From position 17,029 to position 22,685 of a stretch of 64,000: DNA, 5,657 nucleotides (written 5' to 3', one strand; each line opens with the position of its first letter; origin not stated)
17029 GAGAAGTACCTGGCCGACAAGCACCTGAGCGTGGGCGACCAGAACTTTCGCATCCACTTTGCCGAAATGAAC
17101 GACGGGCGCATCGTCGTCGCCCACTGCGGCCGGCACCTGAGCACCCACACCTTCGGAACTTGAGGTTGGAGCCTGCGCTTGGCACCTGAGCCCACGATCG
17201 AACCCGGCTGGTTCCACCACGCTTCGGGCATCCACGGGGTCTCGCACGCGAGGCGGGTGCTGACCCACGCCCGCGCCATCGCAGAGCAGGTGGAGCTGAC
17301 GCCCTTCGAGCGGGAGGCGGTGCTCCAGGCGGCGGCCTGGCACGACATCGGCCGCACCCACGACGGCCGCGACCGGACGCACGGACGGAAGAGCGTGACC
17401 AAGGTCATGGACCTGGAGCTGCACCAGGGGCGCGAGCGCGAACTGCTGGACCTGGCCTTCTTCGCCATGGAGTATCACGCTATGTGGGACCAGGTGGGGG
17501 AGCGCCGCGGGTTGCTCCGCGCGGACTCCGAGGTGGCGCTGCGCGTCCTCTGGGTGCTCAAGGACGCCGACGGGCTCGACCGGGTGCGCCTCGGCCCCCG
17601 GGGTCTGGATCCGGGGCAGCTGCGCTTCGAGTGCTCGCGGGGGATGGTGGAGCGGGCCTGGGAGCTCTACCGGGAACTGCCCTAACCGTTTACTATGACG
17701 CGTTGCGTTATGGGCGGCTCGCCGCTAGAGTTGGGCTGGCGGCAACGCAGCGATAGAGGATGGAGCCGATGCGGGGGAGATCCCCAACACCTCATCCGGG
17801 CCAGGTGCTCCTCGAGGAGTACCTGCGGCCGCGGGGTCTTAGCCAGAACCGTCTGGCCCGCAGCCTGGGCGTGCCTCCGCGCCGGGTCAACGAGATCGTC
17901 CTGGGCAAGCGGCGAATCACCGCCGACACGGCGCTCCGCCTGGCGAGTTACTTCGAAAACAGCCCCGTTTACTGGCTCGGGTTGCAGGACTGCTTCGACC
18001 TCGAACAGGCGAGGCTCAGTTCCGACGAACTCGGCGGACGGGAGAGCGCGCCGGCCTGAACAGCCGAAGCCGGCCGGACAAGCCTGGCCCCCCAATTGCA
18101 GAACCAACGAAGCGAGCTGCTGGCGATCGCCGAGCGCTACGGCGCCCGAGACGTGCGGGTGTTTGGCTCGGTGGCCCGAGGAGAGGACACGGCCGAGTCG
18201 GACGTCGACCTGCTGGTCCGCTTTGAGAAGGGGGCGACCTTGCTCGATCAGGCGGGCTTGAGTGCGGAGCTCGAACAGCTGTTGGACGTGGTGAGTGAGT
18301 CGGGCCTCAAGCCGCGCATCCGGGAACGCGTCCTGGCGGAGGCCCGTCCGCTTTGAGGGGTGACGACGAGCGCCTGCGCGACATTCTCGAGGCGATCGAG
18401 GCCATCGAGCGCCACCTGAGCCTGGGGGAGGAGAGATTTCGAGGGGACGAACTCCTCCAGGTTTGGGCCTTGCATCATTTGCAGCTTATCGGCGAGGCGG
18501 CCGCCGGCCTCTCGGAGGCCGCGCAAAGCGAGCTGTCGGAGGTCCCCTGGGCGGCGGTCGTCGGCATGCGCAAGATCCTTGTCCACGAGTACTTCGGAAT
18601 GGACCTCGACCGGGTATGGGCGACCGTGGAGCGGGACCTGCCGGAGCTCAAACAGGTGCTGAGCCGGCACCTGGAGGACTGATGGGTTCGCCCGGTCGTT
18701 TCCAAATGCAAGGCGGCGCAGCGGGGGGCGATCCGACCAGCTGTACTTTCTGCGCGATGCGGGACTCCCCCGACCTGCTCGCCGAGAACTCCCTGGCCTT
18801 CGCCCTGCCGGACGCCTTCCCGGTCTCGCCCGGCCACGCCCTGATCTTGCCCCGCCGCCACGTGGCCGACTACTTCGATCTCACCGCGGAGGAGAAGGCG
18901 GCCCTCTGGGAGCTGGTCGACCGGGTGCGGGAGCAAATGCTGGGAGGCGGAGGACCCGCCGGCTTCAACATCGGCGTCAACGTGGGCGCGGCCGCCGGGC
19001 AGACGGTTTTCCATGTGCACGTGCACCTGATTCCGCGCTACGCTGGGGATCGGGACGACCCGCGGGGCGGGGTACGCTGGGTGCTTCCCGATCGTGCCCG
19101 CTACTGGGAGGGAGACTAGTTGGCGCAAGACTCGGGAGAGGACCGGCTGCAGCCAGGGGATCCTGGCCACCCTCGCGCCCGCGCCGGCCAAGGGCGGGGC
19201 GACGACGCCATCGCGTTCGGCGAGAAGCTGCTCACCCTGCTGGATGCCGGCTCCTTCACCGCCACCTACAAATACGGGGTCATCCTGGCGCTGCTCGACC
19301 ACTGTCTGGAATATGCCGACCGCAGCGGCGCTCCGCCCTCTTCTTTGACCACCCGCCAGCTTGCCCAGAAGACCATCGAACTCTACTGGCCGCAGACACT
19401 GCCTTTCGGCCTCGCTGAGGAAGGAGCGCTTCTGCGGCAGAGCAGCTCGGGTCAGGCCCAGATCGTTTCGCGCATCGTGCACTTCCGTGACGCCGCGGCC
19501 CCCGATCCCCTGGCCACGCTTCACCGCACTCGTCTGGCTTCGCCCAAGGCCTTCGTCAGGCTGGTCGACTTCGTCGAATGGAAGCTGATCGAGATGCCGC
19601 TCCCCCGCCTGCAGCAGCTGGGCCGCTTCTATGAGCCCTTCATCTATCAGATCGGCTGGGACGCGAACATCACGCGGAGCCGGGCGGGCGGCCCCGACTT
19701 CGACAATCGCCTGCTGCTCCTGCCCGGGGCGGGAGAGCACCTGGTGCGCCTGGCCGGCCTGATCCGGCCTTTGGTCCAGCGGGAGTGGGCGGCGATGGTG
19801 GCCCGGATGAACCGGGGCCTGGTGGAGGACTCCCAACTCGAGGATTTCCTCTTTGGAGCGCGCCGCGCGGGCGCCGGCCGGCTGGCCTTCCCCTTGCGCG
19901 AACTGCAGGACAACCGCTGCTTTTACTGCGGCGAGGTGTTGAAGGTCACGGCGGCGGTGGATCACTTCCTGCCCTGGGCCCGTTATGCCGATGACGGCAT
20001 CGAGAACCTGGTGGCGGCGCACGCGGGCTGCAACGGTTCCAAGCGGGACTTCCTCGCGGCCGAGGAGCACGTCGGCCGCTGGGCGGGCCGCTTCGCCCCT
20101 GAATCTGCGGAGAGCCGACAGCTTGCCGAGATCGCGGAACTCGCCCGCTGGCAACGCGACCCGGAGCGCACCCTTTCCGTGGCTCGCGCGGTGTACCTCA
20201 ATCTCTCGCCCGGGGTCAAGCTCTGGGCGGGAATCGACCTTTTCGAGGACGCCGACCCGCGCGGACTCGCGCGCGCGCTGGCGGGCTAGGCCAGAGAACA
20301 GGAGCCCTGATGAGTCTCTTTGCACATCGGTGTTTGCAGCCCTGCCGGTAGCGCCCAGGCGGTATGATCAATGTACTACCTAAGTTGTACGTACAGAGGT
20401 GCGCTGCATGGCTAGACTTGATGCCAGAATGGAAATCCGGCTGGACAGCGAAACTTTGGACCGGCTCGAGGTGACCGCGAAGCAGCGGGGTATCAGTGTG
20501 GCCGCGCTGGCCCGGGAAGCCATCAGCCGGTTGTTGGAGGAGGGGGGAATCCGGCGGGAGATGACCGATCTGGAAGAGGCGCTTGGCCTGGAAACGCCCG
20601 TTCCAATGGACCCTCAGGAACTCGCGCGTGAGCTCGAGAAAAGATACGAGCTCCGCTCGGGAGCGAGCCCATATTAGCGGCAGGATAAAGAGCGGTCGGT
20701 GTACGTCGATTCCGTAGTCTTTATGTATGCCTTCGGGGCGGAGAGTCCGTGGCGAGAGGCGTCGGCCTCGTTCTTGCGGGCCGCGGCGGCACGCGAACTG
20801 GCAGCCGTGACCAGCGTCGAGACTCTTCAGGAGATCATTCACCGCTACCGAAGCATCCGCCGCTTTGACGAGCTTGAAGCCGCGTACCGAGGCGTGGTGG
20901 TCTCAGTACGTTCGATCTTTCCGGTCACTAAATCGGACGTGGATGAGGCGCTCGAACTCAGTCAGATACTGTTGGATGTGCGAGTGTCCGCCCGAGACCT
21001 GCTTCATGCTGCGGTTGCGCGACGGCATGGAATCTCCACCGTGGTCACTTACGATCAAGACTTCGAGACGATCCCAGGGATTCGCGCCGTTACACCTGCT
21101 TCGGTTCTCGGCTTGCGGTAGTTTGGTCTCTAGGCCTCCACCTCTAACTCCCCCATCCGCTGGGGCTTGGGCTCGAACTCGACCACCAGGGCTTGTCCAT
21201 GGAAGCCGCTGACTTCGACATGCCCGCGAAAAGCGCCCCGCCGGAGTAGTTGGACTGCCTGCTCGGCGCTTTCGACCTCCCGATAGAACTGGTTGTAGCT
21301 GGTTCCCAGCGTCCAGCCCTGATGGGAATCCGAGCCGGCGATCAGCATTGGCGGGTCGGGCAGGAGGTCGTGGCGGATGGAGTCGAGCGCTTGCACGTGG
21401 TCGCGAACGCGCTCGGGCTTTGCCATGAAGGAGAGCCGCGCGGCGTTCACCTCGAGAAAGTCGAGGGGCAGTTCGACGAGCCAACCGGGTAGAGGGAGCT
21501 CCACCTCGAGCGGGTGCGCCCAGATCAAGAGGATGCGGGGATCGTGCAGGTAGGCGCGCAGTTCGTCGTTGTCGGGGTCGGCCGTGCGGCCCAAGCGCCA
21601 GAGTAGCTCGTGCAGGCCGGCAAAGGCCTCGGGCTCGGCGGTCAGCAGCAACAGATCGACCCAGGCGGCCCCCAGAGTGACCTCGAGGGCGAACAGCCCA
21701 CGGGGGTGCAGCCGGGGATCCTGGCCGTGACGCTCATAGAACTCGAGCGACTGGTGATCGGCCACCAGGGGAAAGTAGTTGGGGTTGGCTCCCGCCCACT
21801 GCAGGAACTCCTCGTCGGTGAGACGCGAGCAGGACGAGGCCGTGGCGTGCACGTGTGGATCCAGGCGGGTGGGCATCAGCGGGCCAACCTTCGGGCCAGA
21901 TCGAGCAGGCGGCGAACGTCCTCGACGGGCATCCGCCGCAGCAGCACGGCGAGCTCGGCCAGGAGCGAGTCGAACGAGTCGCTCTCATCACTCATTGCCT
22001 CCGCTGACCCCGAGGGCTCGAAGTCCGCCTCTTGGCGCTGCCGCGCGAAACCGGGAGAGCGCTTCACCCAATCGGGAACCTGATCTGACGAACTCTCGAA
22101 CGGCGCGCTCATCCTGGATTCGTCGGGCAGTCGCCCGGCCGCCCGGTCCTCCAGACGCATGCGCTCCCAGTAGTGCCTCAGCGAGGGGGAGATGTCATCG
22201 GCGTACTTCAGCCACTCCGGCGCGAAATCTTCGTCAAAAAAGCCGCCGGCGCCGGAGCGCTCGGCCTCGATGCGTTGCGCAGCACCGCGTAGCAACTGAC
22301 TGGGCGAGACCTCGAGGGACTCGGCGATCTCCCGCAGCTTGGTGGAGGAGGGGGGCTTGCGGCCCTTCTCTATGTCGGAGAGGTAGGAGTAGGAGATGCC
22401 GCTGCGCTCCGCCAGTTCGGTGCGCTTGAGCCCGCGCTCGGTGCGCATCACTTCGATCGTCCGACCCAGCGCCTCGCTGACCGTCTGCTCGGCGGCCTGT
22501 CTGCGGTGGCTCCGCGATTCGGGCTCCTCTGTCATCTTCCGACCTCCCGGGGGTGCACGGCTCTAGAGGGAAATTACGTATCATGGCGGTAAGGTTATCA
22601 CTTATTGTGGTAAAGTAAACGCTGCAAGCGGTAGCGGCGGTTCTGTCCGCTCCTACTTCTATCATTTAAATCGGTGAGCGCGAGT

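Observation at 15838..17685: NDT-like + ATP-cone + coiled coil + RelE-like protein paired with an HD hydrolase: candidate nucleotide-sensing defence system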

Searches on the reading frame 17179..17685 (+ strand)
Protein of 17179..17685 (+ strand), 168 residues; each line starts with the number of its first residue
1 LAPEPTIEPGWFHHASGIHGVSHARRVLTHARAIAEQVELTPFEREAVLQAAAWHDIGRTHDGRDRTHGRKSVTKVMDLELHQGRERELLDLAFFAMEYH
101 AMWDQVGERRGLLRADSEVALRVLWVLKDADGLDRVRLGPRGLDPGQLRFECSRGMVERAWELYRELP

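Call 6: search_protein_families(library=pfam, proteins=[P0002], max_evalue=1)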
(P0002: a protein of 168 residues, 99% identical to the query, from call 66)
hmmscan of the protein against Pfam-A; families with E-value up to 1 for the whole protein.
P0002 (168 aa): 1 family
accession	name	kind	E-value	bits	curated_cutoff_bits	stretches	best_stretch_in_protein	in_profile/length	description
PF01966.28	HD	-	4e-07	30.8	22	1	22-135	3-115/116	HD domain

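Call 7: search_protein_families(library=padloc, proteins=[P0002], max_evalue=1)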
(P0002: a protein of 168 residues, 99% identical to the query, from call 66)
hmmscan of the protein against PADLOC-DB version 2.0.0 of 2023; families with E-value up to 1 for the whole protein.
P0002 (168 aa): 5 families
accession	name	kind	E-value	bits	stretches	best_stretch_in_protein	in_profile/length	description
PDLC00939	Cas3g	-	2.7e-05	20.5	1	22-68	694-740/864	"CRISPR-associated helicase Cas3, subtype Dpsyc"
PDLC01770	Cas3g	-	4.2e-05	20.2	1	22-63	544-585/733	-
PDLC01769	Cas3g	-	7.4e-05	19.6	1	22-62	661-701/836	-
PDLC01309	Cas3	-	0.011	12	1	22-71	569-610/710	CAS-I-U; effector_G3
PDLC02079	Cas3b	-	0.083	9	1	21-68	15-59/691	-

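Call 8: search_protein_families(library=ncbifam, proteins=[P0002], max_evalue=1)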
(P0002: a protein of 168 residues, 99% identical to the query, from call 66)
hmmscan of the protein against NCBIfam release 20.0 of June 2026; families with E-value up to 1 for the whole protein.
P0002 (168 aa): 5 families
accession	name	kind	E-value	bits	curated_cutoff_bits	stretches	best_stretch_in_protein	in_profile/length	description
TIGR00277.1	HDIG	domain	2.5e-05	24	27.6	1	21-78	6-67/84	HDIG domain-containing metalloprotein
TIGR02621.3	cas3_GSU0051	exception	5.4e-05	22.2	400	1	22-62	673-713/854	type I-G CRISPR-associated helicase/endonuclease Cas3g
NF045665.1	NTPtran_DVU1551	equivalog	0.0056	15.7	315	1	17-62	215-262/359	DVU_1551 family NTP transferase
NF053512.1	nitric_RR_NosR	exception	0.011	14.8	400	1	22-59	194-231/422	response regulator c-di-GMP phosphodiesterase, NosR family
NF007515.0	PRK10119.1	equivalog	0.058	12.9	286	1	12-64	18-70/231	phosphohydrolase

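Call 66: find_homologous_proteins(query=window:17179-17685:+)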
Query window:17179-17685:+ (168 aa): 155 proteins with E <= 0.001 among 306 candidates; the best 120 are listed.
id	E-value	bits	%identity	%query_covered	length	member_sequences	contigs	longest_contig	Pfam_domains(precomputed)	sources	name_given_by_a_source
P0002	3.3e-108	377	99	100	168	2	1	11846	PF01966.29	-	-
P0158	2.9e-90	319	90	96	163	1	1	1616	PF01966.29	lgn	-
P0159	1.3e-88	313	88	96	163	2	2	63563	PF01966.29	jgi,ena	-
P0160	1.4e-52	196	60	98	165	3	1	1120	PF01966.29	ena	-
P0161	2.7e-51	192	61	95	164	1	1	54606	PF01966.29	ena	-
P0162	1.3e-50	190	57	97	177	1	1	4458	PF01966.29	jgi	-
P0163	4.3e-49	185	59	92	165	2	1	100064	PF01966.29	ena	-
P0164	3.4e-47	178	55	97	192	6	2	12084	-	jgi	jgi:hypothetical protein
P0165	5.2e-47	178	56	97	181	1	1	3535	-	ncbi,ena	-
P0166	5.6e-47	178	59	92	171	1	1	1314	-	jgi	jgi:HD superfamily phosphodiesterase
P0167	1.3e-46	177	56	94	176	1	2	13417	PF01966.29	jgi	jgi:HD superfamily phosphodiesterase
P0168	9.6e-44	167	55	98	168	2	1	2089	PF01966.29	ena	-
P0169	1.7e-43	166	54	96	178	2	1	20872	PF01966.29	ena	-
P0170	7.9e-43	164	53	96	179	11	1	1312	PF01966.29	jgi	-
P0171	1.5e-42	163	52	96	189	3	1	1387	-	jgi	-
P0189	4.0e-40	155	53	96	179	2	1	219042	PF01966.29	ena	-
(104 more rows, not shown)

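Call 68: find_encoding_contigs(protein=P0161, flank=4000, max_places=1)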
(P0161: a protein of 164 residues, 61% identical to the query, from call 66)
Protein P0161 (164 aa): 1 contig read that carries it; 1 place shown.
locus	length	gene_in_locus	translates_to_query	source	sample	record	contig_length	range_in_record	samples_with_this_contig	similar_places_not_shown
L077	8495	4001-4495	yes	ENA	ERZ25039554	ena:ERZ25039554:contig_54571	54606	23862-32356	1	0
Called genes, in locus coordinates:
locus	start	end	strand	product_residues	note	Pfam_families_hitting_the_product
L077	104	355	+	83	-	-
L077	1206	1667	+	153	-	PF01545:Cation_efflux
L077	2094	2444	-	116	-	-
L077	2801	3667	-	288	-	PF01978:TrmB, PF11495:TrmB_EBD_N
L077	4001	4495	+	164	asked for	PF01966:HD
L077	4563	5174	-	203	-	-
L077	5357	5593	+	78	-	-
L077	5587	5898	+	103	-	PF20208:ARPP-1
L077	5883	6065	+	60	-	PF20208:ARPP-1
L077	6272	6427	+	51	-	-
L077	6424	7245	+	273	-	PF00149:Metallophos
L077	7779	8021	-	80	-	-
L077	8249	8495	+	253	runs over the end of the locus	PF00753:Lactamase_B, PF23023:Anti-Pycsar_Apyc1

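Call 69: find_encoding_contigs(protein=P0163, flank=4000, max_places=1)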
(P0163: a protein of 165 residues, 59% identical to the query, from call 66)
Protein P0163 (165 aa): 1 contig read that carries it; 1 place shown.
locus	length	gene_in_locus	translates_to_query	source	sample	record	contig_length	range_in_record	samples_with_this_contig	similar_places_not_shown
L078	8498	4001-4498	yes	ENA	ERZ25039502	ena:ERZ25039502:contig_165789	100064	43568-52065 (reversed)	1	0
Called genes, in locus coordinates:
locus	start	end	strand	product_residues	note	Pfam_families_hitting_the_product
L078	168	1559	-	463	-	PF13458:Peripla_BP_6, PF01094:ANF_receptor (weak)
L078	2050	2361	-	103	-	-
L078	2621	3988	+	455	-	PF03477:ATP-cone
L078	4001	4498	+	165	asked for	PF01966:HD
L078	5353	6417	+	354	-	PF20208:ARPP-1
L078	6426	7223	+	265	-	PF00149:Metallophos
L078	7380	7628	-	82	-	-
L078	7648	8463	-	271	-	-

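Call 70: find_encoding_contigs(protein=P0189, flank=4000, max_places=1)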
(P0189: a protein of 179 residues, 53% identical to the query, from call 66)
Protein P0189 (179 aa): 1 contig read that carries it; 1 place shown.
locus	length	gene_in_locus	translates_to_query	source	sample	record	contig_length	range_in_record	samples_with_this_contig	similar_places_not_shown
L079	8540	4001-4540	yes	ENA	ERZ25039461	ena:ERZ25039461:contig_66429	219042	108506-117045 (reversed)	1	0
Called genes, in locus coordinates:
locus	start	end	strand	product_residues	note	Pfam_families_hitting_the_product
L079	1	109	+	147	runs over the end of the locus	PF02566:OsmC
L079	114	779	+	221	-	PF00881:Nitroreductase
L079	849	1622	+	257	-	PF00106:adh_short, PF08659:KR, PF23441:SDR (weak), PF13561:adh_short_C2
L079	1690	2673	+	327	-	PF00676:E1_dh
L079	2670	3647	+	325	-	PF02779:Transket_pyr, PF02780:Transketolase_C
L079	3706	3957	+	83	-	PF00364:Biotin_lipoyl, PF13375:RnfC_N (weak)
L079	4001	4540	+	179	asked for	PF01966:HD (faint)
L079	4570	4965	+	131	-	PF07366:SnoaL, PF12680:SnoaL_2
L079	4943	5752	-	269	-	PF04055:Radical_SAM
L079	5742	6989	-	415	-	PF07690:MFS_1, PF12832:MFS_1_like (weak)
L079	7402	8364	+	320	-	PF02540:NAD_synthase (faint), PF00958:GMP_synt_C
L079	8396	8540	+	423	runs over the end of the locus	PF12804:NTP_transf_3, PF01966:HD (weak)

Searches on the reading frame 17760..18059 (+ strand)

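Call 34: search_protein_families(library=pfam, proteins=[window:17760-18059:+], max_evalue=0.01)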
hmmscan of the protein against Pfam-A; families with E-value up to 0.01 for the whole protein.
window:17760-18059:+ (99 aa): 5 families
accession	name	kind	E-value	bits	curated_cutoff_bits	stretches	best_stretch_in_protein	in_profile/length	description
PF01381.28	HTH_3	-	3.9e-11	43.2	23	1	18-72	1-55/55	Helix-turn-helix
PF12844.13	HTH_19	-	1.5e-05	25.2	30.2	1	18-72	4-58/64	Helix-turn-helix domain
PF13560.12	HTH_31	-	0.00026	21.7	27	1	25-65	13-54/64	Helix-turn-helix domain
PF13443.12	HTH_26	-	0.0017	19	22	1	18-66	2-51/63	Cro/C1-type HTH DNA-binding domain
PF15943.11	YdaS_toxin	-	0.0028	17.9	30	1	28-59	10-41/65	Bacterial toxin YdaS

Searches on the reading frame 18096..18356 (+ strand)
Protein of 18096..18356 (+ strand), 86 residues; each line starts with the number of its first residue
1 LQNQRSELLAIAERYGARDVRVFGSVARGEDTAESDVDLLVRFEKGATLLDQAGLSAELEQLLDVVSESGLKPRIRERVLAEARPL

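Call 34: search_protein_families(library=pfam, proteins=[window:18096-18356:+], max_evalue=0.01)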
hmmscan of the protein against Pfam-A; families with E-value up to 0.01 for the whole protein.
window:18096-18356:+ (86 aa): 3 families
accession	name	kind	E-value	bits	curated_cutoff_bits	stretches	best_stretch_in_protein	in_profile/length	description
PF01909.29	NTP_transf_2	-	1.7e-10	41.6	21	1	11-82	8-89/93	Nucleotidyltransferase domain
PF18765.7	Polbeta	-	2.4e-08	34.5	26.9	1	19-83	15-84/93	Polymerase beta, Nucleotidyltransferase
PF22600.2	MTPAP-like_central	-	5.5e-05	23.7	27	1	14-68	36-89/139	Poly(A) RNA polymerase, mitochondrial-like, central palm domain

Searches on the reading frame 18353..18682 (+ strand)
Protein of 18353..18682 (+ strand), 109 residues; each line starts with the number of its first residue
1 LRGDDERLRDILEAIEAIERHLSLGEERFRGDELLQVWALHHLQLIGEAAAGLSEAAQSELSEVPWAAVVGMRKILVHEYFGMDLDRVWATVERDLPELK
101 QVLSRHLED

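Call 34: search_protein_families(library=pfam, proteins=[window:18353-18682:+], max_evalue=0.01)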
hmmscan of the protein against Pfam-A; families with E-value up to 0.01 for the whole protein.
window:18353-18682:+ (109 aa): 1 family
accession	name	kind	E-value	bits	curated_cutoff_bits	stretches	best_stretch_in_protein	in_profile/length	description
PF01934.22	HepT-like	-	2.2e-24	85.9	23.5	1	11-104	1-118/120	Ribonuclease HepT-like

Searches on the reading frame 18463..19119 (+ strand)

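Call 35: search_protein_families(library=pfam, proteins=[window:18463-19119:+], max_evalue=0.01)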
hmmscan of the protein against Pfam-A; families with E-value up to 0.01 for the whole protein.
window:18463-19119:+ (218 aa): 2 families
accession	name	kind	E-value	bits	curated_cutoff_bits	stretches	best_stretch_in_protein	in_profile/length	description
PF01230.28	HIT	-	3.2e-23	82.6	21.5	1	105-194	8-97/98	HIT domain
PF11969.13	DcpS_C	-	9.2e-11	42.7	24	1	94-190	2-100/114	Scavenger mRNA decapping enzyme C-term binding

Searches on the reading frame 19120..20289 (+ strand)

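Call 35: search_protein_families(library=pfam, proteins=[window:19120-20289:+], max_evalue=0.01)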
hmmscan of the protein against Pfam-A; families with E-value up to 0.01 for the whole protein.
window:19120-20289:+ (389 aa): 2 families
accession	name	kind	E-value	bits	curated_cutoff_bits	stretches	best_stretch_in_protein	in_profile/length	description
PF13395.12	HNH_4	-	4.9e-08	33.2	22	1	267-310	1-50/54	HNH endonuclease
PF01844.29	HNH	-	1.3e-05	25.6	21.4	1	267-309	1-45/47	HNH endonuclease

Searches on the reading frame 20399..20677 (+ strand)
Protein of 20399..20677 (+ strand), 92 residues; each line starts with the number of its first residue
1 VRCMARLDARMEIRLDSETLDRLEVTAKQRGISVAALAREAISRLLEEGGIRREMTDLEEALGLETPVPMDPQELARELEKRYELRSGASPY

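Call 35: search_protein_families(library=pfam, proteins=[window:20399-20677:+], max_evalue=0.01)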
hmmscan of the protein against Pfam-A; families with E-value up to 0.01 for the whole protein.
window:20399-20677:+ (92 aa): 4 families
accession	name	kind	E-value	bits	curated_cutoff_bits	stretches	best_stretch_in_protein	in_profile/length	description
PF01402.27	RHH_1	-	5.3e-05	23.5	20.5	1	12-48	3-39/39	Ribbon-helix-helix protein, copG family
PF12651.13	RHH_3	-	0.0019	18.6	21.6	1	10-48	4-42/44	Ribbon-helix-helix domain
PF22513.2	FitA-like_RHH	-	0.0043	17.4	27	1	15-44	8-37/39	Antitoxin FitA-like, ribbon-helix-helix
PF12441.14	CopG_antitoxin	-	0.0062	17.7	28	1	7-43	41-77/79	CopG antitoxin of type II toxin-antitoxin system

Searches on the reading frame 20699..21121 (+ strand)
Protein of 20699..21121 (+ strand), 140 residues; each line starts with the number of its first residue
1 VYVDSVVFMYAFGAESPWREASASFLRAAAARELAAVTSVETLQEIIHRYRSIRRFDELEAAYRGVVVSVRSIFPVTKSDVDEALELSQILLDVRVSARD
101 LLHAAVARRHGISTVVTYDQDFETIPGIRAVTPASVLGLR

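Call 35: search_protein_families(library=pfam, proteins=[window:20699-21121:+], max_evalue=0.01)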
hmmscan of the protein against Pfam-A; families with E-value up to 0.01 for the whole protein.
window:20699-21121:+ (140 aa): 1 family
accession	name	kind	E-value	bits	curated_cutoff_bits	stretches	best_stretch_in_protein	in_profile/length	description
PF01850.27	PIN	-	7.8e-16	59.2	23.6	1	1-126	1-118/120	PIN domain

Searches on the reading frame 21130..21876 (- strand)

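Call 35: search_protein_families(library=pfam, proteins=[window:21130-21876:-], max_evalue=0.01)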
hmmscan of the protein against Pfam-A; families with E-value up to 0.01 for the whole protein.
window:21130-21876:- (248 aa): 1 family
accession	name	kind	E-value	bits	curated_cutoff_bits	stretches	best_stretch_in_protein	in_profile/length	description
PF13263.12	PHP_C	-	8.4e-05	22.5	21.3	1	179-215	19-55/56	PHP-associated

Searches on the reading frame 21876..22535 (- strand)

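Call 35: search_protein_families(library=pfam, proteins=[window:21876-22535:-], max_evalue=0.01)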
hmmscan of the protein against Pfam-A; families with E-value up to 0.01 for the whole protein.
window:21876-22535:- (219 aa): 7 families
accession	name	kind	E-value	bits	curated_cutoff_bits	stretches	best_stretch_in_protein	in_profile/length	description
PF01381.28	HTH_3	-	3e-14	53.2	23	1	30-80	4-54/55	Helix-turn-helix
PF13560.12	HTH_31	-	1.5e-12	48.1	27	1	22-80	1-60/64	Helix-turn-helix domain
PF12844.13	HTH_19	-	1.8e-09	37.8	30.2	1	24-85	1-62/64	Helix-turn-helix domain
PF13443.12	HTH_26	-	1.3e-07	32.1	22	1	27-82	2-58/63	Cro/C1-type HTH DNA-binding domain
PF13413.12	HTH_25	-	0.00046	20.4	24.6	0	31-59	6-34/62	Helix-turn-helix domain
PF13744.12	HTH_37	-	0.0021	18.2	27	1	13-71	9-68/80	Helix-turn-helix domain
PF04967.18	HTH_10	-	0.0092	16.2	23.1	0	62-81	21-40/53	HTH DNA binding domain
